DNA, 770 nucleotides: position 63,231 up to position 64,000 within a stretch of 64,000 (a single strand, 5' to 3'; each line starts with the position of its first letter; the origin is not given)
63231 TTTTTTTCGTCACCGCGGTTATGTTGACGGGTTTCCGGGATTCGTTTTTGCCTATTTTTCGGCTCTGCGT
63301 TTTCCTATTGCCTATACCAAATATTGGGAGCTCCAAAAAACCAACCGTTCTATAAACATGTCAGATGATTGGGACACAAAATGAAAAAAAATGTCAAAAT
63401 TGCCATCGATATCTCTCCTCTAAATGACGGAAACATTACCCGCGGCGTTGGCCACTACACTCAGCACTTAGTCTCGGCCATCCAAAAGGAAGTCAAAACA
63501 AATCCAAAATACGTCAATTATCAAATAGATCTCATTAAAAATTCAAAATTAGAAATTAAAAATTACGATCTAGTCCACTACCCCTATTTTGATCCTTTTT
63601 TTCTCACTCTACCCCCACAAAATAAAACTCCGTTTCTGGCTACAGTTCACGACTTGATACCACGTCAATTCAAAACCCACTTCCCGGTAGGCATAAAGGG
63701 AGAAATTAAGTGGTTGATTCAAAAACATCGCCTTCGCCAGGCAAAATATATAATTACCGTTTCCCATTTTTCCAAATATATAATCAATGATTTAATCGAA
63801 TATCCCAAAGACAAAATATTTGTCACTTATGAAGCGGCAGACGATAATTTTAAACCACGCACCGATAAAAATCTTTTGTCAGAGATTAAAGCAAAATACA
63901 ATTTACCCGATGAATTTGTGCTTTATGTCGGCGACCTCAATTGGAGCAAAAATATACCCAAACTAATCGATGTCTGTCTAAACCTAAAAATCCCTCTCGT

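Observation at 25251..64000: Very large glycosylation island dominated by about 19 paralogous GT-C membrane transferases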

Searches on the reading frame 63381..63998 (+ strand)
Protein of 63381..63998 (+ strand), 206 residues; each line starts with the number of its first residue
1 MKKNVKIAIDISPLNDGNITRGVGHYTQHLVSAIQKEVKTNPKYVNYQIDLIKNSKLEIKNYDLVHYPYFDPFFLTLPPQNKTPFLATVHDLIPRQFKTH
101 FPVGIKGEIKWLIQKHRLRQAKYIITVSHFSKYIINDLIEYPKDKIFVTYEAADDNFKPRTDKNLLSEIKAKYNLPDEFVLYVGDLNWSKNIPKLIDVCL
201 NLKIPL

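Call 50: search_protein_families(library=pfam, proteins=[window:63381-63998:+], max_evalue=0.1)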
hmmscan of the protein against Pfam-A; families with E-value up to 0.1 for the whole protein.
window:63381-63998:+ (206 aa): 2 families
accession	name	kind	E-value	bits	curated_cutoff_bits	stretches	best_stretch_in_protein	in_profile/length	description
PF13439.12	Glyco_transf_4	-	1.4e-10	41.9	28.5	1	43-154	52-167/170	Glycosyltransferase Family 4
PF13579.12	Glyco_trans_4_4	-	0.039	14.7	29.7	0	61-132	71-139/158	Glycosyl transferase 4-like domain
